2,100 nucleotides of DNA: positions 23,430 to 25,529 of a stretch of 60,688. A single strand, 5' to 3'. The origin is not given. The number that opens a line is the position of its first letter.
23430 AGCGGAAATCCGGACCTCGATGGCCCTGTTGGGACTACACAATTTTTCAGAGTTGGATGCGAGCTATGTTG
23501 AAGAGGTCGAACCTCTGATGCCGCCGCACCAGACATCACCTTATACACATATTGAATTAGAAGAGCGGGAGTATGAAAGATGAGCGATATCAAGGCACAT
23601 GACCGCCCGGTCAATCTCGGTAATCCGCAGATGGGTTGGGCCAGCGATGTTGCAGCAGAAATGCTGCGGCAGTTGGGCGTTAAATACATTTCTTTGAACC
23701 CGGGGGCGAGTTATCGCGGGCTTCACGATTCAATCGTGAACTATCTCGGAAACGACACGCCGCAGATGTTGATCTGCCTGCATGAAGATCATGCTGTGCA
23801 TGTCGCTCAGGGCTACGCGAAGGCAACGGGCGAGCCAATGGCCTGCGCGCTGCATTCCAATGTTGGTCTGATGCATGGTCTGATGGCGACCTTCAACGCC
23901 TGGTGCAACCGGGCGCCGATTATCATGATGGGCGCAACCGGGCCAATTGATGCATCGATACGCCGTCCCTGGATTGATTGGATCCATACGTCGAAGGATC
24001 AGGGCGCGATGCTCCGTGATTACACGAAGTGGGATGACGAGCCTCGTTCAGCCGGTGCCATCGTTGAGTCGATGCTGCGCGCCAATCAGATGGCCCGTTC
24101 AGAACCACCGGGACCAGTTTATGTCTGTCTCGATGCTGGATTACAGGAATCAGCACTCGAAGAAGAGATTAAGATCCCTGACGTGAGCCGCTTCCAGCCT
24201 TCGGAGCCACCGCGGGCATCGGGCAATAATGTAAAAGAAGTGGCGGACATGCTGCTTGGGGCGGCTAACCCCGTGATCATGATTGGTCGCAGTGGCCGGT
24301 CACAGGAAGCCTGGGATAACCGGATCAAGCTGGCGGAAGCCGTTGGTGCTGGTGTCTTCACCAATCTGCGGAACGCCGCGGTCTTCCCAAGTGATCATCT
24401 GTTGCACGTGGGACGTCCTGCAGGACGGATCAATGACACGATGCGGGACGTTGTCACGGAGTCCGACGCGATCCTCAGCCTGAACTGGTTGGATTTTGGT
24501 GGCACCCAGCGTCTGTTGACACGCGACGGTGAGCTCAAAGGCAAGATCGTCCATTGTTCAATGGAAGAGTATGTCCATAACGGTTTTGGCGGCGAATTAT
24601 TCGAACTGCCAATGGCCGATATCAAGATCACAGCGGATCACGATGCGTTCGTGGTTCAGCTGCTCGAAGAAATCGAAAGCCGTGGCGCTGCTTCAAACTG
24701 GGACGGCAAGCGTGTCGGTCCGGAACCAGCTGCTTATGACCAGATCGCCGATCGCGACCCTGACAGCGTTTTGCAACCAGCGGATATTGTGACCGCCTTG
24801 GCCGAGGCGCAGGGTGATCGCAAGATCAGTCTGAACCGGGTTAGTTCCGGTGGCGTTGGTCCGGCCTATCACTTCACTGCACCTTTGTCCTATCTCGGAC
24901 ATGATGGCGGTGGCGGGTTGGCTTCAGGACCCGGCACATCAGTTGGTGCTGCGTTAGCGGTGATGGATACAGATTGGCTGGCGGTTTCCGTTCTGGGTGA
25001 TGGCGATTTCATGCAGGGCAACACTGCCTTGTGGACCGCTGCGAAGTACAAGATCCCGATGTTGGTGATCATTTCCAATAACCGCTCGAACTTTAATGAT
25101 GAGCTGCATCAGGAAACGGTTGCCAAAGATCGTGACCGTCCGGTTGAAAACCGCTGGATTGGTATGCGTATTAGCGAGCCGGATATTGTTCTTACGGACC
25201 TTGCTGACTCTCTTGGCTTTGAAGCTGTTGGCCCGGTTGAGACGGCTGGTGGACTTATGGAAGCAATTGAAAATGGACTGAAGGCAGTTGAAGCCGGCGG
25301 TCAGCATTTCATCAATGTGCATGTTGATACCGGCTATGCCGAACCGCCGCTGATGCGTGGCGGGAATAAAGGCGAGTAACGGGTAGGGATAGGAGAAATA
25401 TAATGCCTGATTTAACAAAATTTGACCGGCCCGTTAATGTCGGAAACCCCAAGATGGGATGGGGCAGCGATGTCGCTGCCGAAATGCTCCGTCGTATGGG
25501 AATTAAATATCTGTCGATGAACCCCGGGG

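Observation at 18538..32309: Six ThDP-dependent enzymes in under 14 kb, five from one atypical, self-consistent subfamily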

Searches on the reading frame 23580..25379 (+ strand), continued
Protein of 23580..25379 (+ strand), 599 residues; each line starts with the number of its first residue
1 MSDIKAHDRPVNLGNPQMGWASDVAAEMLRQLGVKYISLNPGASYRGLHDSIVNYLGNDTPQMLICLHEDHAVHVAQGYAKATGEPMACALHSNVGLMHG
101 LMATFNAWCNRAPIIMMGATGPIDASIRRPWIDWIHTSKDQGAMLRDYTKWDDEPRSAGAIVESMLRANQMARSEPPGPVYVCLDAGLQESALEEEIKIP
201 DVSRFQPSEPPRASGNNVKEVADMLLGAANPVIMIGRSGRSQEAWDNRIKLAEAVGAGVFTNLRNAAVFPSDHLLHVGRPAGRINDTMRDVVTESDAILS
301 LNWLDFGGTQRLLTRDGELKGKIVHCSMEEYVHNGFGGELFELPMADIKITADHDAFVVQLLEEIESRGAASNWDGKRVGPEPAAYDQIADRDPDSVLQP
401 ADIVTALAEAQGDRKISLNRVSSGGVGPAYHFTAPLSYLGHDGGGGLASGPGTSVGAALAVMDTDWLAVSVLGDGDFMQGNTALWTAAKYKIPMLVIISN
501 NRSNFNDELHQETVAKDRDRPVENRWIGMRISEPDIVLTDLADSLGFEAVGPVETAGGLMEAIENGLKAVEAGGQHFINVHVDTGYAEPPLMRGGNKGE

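Call 42: get_annotated_region(hit=H35, flank=9000)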
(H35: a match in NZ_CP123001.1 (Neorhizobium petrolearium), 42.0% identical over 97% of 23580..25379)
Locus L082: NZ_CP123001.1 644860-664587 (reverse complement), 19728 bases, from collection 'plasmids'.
description: Neorhizobium petrolearium strain OS53 plasmid unnamed1, complete sequence
organism: Neorhizobium petrolearium (NCBI taxid 515361)
taxonomy: Bacteria; Pseudomonadota; Alphaproteobacteria; Hyphomicrobiales; Rhizobiaceae; Neorhizobium; Neorhizobium petrolearium
host: -; source: single cell,petroleum contaminated soil; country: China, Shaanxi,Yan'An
typing (MOB-suite, as given by PLSDB): non-mobilizable
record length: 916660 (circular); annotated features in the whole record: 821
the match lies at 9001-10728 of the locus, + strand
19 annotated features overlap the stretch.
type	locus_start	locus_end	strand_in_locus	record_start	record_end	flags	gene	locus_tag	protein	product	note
CDS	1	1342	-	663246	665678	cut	-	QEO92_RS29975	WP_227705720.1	xanthine dehydrogenase family protein molybdopterin-binding subunit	-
CDS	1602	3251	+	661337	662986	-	-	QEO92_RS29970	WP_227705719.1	UbiD family decarboxylase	-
CDS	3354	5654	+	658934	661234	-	-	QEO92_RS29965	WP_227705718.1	xanthine dehydrogenase family protein molybdopterin-binding subunit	-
CDS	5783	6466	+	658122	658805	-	-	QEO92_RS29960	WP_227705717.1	GntR family transcriptional regulator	-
CDS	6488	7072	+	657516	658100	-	-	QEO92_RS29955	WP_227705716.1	UbiX family flavin prenyltransferase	-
CDS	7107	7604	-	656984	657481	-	-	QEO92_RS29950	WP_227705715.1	TIGR02444 family protein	-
CDS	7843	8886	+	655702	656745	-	-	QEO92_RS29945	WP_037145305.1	tripartite tricarboxylate transporter substrate-binding protein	-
CDS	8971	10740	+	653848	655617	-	-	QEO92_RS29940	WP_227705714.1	thiamine pyrophosphate-binding protein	-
CDS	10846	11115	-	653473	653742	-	-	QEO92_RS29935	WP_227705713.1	hypothetical protein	-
CDS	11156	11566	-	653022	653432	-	-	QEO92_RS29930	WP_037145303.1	SRPBCC domain-containing protein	-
CDS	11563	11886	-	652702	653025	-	-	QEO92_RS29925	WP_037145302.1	metalloregulator ArsR/SmtB family transcription factor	GO:0006355 - regulation of DNA-templated transcription [Evidence IEA]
CDS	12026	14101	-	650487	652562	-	-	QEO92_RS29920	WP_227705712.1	tripartite tricarboxylate transporter permease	-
CDS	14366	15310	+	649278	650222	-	-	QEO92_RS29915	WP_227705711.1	LysR family transcriptional regulator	-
CDS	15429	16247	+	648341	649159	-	-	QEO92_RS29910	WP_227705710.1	alpha/beta fold hydrolase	-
CDS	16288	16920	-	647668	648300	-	-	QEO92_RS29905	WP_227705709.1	LysE family translocator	-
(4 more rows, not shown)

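Call 44: predict_structure(alignment_id=A3)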
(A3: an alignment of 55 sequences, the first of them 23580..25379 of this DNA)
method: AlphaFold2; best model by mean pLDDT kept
length: 599 residues; sequences in the alignment: 55
mean_pLDDT: 86.9   pTM: 0.90
mean pLDDT of the five models: 86.9, 86.0, 85.3, 84.2, 83.8
residues with pLDDT >= 90: 353; 70-90: 173; 50-70: 63; < 50: 10
segments of 3 or more residues with pLDDT < 50: 443-445, 594-599
pLDDT, mean of each block of 10 residues (from residue 1): 78 78 96 95 84 92 92 94 94 79 88 88 70 56 77 92 97 93 89 93 94 98 97 93 97 97 89 89 84 95 90 85 93 69 90 97 95 91 87 90 91 92 69 91 59 95 95 85 95 92 63 83 76 80 97 94 97 96 67 46
secondary structure, 60 per line:
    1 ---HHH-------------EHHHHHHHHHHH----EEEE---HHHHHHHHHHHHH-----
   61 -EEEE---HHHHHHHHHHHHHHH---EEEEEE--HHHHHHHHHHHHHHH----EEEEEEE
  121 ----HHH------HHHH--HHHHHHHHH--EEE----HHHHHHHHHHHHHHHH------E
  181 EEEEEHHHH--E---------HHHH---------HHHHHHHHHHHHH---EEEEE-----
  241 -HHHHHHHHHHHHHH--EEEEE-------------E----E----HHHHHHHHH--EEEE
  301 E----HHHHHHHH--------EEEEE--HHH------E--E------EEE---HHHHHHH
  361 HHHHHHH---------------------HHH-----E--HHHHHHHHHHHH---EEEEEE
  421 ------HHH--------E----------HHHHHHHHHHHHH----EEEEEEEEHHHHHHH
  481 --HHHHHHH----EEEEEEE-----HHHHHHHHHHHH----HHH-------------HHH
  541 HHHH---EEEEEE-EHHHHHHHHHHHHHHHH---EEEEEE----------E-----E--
elements in order: H21-31 E36-39 H43-55 E62-65 H69-83 E87-92 H95-109 E114-120 H134-137 H140-148 E151-153 H158-173 E180-185 H186-189 H202-205 H215-227 E231-235 H242-255 E258-262 H286-294 E297-301 H306-313 E322-326 E348-350 H354-367 H400-411 E415-420 H449-461 E466-473 H474-480 H483-489 E494-500 H506-517 H538-544 E548-553 H556-571 E575-580
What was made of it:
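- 23580..25379 (+): ThDP enzyme C (599 aa), C/D lineage. AlphaFold model with pLDDT 86.9 and pTM 0.90 (call 44).
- The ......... loop is the least confident part of the model (pLDDT 56-70, call 44).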

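Call 46: get_annotated_region(hit=H22, flank=8000)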
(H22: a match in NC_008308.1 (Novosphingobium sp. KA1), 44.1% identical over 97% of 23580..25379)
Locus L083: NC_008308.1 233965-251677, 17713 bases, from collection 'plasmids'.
description: Novosphingobium sp. KA1 plasmid pCAR3, complete sequence
organism: Novosphingobium sp. KA1 (NCBI taxid 164608)
taxonomy: Bacteria; Pseudomonadota; Alphaproteobacteria; Sphingomonadales; Sphingomonadaceae; Novosphingobium; Novosphingobium sp. KA1
host: -; source: -; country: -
typing (MOB-suite, as given by PLSDB): conjugative; replicon rep_cluster_374; relaxase MOBF; mating-pair formation MPF_F
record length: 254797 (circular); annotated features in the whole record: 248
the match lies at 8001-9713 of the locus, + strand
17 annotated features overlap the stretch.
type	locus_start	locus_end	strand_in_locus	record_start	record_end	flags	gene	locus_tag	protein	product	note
CDS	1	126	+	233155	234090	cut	-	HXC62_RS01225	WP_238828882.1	alpha/beta fold hydrolase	-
CDS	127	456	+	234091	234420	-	-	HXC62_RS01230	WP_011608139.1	non-heme iron oxygenase ferredoxin subunit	-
CDS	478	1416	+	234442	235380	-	-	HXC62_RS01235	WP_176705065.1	hypothetical protein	-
CDS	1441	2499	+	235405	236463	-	-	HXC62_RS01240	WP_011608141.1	SDR family NAD(P)-dependent oxidoreductase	-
CDS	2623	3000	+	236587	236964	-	-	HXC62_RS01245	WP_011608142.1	antibiotic biosynthesis monooxygenase family protein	-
CDS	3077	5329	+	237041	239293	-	-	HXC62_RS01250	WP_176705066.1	TonB-dependent receptor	-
CDS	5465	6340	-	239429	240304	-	-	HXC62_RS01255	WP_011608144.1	LysR family transcriptional regulator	GO:0006355 - regulation of DNA-templated transcription [Evidence IEA]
CDS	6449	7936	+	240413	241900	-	-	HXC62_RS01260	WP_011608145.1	aldehyde dehydrogenase family protein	-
CDS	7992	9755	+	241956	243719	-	-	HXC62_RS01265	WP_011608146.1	thiamine pyrophosphate-binding protein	-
CDS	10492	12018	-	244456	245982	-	-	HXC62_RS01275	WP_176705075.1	IS66 family transposase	-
CDS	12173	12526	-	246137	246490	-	tnpB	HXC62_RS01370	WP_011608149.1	IS66 family insertion sequence element accessory protein TnpB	-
CDS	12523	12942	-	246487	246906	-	-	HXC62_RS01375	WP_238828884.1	transposase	-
CDS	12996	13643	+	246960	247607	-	-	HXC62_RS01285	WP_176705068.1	sel1 repeat family protein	-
CDS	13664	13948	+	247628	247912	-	-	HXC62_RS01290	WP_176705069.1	hypothetical protein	-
CDS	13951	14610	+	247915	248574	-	-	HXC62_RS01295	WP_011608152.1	DarT ssDNA thymidine ADP-ribosyltransferase family protein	-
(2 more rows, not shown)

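Call 47: get_annotated_region(hit=H21, flank=8000)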
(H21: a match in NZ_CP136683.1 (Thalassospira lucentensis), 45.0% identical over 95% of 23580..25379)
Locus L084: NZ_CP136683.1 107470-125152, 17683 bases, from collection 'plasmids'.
description: Thalassospira lucentensis strain LC.270.F.C4 plasmid unnamed1, complete sequence
organism: Thalassospira lucentensis (NCBI taxid 168935)
taxonomy: Bacteria; Pseudomonadota; Alphaproteobacteria; Rhodospirillales; Thalassospiraceae; Thalassospira; Thalassospira lucentensis
host: -; source: Macrocystis pyrifera gametophyte,Whole organism,Laboratory; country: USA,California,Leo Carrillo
typing (MOB-suite, as given by PLSDB): non-mobilizable
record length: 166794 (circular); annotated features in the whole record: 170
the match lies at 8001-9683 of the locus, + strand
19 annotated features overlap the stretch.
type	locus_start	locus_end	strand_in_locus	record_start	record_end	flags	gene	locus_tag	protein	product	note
CDS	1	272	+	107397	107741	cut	-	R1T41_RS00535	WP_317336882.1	type II toxin-antitoxin system RelE/ParE family toxin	-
CDS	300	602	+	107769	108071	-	-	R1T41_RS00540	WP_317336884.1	helix-turn-helix domain-containing protein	-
CDS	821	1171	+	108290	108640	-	-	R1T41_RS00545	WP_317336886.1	hypothetical protein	-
CDS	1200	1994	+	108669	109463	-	-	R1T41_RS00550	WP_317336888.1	TnsA endonuclease N-terminal domain-containing protein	-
CDS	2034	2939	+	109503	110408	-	-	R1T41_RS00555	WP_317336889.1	DDE-type integrase/transposase/recombinase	GO:0015074 - DNA integration [Evidence IEA]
CDS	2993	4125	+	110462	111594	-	-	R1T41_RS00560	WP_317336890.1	IS3 family transposase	-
CDS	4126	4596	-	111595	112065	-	-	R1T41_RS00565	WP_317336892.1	ATP-dependent endonuclease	-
CDS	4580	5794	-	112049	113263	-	-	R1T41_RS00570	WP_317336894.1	hypothetical protein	-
CDS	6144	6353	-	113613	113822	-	-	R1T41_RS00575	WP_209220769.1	DUF3892 domain-containing protein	-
CDS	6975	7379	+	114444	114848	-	-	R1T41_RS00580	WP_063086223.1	hypothetical protein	-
CDS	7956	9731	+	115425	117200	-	-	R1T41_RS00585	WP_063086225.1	thiamine pyrophosphate-binding protein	-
CDS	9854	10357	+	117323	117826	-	-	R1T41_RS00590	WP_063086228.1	MarR family transcriptional regulator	GO:0006355 - regulation of DNA-templated transcription [Evidence IEA]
CDS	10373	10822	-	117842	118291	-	-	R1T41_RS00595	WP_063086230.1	hypothetical protein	-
CDS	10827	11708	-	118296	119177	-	nadC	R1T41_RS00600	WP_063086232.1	carboxylating nicotinate-nucleotide diphosphorylase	GO:0019363 - pyridine nucleotide biosynthetic process [Evidence IEA]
CDS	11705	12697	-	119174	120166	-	-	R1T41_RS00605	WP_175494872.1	ABC transporter substrate-binding protein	-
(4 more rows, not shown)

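Call 48: fold_search(model_id=the predicted structure, library=pdb)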
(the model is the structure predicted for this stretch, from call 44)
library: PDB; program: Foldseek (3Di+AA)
matches with E <= 10: 1413; with E <= 0.001: 485
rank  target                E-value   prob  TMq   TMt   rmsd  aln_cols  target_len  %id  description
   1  4k9q_A                1.1e-32  1.00  0.75  0.84   4.1       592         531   18  The Crystal Structure of Benzoylformate Decarboxylase from Polynucleobacter necessarius (released 2014-04-23)
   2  4q9d_B                2.1e-32  1.00  0.74  0.85   3.9       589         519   19  X-ray structure of a putative thiamin diphosphate-dependent enzyme isolated from Mycobacterium smegmatis (released 2015-04-29)
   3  4k9o_A                2.3e-32  1.00  0.74  0.84   4.0       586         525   22  Crystal Structure of the Phe397Ala mutant of Benzoylformate Decarboxylase from Pseudomonas putida (released 2013-05-08)
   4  4mzx                  3.0e-32  1.00  0.74  0.84   4.2       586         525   22  Crystal Structure of Benzoylformate Decarboxylase Mutant T377L/A460Y (released 2015-04-01)
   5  6qsi_A                3.2e-32  1.00  0.74  0.83   4.0       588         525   20  Pseudomonas fluorescens Pf-5 thiamine diphosphate-dependent 4-hydroxybenzoylformate decarboxylase (released 2020-01-08)
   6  6a50_A                3.8e-32  1.00  0.74  0.83   4.2       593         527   22  structure of benzoylformate decarboxylases in complex with cofactor TPP (released 2019-02-20)
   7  4mpp                  4.0e-32  1.00  0.74  0.84   4.0       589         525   22  Crystal Structure of Benzoylformate Decarboxylase Mutant H281Y/T377P/F397T/A460I (released 2015-03-18)
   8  8xbo                  4.5e-32  1.00  0.73  0.82   4.4       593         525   22  Crystal structure of activity improved formolase variant K6 (released 2024-12-11)
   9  4juf_A                5.0e-32  1.00  0.75  0.85   3.8       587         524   22  Crystal Structure of His281Ala mutant of Benzoylformate Decarboxylase from Pseudomonas putida (released 2013-05-01)
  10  4gpe                  5.9e-32  1.00  0.74  0.84   4.0       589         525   22  Crystal Structure of Benzoylformate Decarboxylase Mutant L403M (released 2013-05-22)
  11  7orx_AAA              6.5e-32  1.00  0.71  0.80   4.7       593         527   20  Rhodococcus jostii RHA1 thiamine diphosphate-dependent 4-hydroxybenzoylformate decarboxylase (released 2021-06-16)
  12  4k9q_B                7.3e-32  1.00  0.73  0.82   4.4       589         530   18  The Crystal Structure of Benzoylformate Decarboxylase from Polynucleobacter necessarius (released 2014-04-23)
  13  4jd5                  1.0e-31  1.00  0.74  0.84   4.0       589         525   22  Crystal Structure of Benzoylformate Decarboxylase Mutant L403E (released 2013-05-22)
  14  4jud                  1.1e-31  1.00  0.74  0.83   4.2       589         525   23  Crystal Structure of the Ser26Thr mutant of Benzoylformate Decarboxylase from Pseudomonas putida (released 2013-04-17)
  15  4gm0                  1.1e-31  1.00  0.74  0.84   4.0       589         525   22  Crystal Structure of Benzoylformate Decarboxylase Mutant L403N (released 2013-05-22)
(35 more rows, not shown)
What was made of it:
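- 23580..25379 (+): Nearest folds are BFDC-family structures (call 48).
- On ThDP-dependent decarboxylase (DC) superfamily: The model has a BFDC-like fold (calls 44, 48).
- Confident model whose nearest folds are BFDC and 4-hydroxybenzoylformate decarboxylases (calls 44, 48).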

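Call 49: get_annotated_region(hit=H13, flank=8000)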
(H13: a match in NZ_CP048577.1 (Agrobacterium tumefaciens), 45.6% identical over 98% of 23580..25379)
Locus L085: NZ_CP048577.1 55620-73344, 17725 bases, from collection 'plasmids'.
description: Agrobacterium tumefaciens strain cl001 plasmid pAt2, complete sequence
organism: Agrobacterium tumefaciens (NCBI taxid 358)
taxonomy: Bacteria; Pseudomonadota; Alphaproteobacteria; Hyphomicrobiales; Rhizobiaceae; Agrobacterium; Agrobacterium tumefaciens
host: -; source: -; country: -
typing (MOB-suite, as given by PLSDB): conjugative; relaxase MOBQ; mating-pair formation MPF_T
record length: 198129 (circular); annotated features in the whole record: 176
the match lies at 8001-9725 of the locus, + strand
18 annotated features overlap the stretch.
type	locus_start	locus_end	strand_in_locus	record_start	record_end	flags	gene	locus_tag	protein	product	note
CDS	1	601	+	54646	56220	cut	-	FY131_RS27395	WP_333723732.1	MFS transporter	GO:0055085 - transmembrane transport [Evidence IEA]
CDS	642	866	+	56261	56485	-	-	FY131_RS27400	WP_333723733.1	hypothetical protein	-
CDS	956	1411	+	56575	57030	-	-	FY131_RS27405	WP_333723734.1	VOC family protein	-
CDS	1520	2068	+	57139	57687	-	-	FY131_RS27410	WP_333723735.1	cupin domain-containing protein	-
CDS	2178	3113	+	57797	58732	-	-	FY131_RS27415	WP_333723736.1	alpha/beta hydrolase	-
CDS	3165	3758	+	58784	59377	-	-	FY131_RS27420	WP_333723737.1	NAD(P)H-dependent oxidoreductase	-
CDS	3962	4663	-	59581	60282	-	-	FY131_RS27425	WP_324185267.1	IS6 family transposase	-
CDS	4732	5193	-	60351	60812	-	-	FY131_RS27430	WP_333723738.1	MarR family winged helix-turn-helix transcriptional regulator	GO:0006355 - regulation of DNA-templated transcription [Evidence IEA]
CDS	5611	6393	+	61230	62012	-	-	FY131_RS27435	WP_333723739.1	class II aldolase/adducin family protein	-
CDS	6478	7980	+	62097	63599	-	-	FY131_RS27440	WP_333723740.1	aldehyde dehydrogenase family protein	-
CDS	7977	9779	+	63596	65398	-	-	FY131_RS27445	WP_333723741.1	thiamine pyrophosphate-binding protein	-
CDS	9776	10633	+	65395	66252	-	-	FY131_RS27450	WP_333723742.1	ABC transporter ATP-binding protein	GO:0006810 - transport [Evidence IEA]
CDS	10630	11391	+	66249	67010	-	-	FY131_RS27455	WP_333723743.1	ABC transporter permease subunit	GO:0055085 - transmembrane transport [Evidence IEA]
CDS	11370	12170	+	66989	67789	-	-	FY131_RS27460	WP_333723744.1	ABC transporter permease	-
CDS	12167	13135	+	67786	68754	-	-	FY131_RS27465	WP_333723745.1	ABC transporter substrate-binding protein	-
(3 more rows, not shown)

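Call 50: get_annotated_region(hit=H14, flank=8000)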
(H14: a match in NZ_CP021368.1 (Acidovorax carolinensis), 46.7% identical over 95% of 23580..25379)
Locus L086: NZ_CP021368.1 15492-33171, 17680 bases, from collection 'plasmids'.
description: Acidovorax carolinensis strain P4 plasmid pACP4.2, complete sequence
organism: Acidovorax carolinensis (NCBI taxid 553814)
taxonomy: Bacteria; Pseudomonadota; Betaproteobacteria; Burkholderiales; Comamonadaceae; Acidovorax; Acidovorax carolinensis
host: -; source: -; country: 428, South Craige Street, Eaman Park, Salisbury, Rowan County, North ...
typing (MOB-suite, as given by PLSDB): non-mobilizable
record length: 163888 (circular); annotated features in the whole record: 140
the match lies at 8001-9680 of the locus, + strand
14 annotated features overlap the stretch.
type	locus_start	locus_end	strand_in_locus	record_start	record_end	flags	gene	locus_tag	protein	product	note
CDS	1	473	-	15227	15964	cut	-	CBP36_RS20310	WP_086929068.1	aspartate/glutamate racemase family protein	-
CDS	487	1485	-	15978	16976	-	-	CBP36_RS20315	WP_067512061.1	tripartite tricarboxylate transporter substrate binding protein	-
CDS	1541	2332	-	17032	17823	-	-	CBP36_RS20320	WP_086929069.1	amidohydrolase family protein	-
CDS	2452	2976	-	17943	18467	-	-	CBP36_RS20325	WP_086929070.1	cupin domain-containing protein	-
CDS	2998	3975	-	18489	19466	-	-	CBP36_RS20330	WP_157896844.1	tripartite tricarboxylate transporter substrate binding protein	-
CDS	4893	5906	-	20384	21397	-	-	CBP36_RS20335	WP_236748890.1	porin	-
CDS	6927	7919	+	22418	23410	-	-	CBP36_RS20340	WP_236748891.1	tripartite tricarboxylate transporter substrate binding protein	-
CDS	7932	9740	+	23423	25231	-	-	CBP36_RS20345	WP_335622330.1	thiamine pyrophosphate-binding protein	-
CDS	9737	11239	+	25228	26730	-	-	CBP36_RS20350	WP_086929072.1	aldehyde dehydrogenase family protein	-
CDS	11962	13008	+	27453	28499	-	-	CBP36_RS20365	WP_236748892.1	alpha/beta fold hydrolase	-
CDS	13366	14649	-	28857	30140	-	-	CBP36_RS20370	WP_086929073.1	citrate/2-methylcitrate synthase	GO:0006099 - tricarboxylic acid cycle [Evidence IEA]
CDS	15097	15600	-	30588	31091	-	-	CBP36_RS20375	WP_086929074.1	MarR family transcriptional regulator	GO:0006355 - regulation of DNA-templated transcription [Evidence IEA]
CDS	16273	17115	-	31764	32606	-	-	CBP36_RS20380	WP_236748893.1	alpha-hydroxy acid oxidase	-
CDS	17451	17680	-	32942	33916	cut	-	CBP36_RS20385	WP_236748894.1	tripartite tricarboxylate transporter substrate binding protein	-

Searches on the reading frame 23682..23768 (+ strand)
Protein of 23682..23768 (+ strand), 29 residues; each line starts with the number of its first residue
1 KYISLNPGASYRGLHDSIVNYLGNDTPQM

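Call 52: search_solved_structures(query=window:23682-23768:+, max_evalue=10, show_alignments=3)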
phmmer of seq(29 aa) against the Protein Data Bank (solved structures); distinct sequences matched with E-value up to 10: 0.
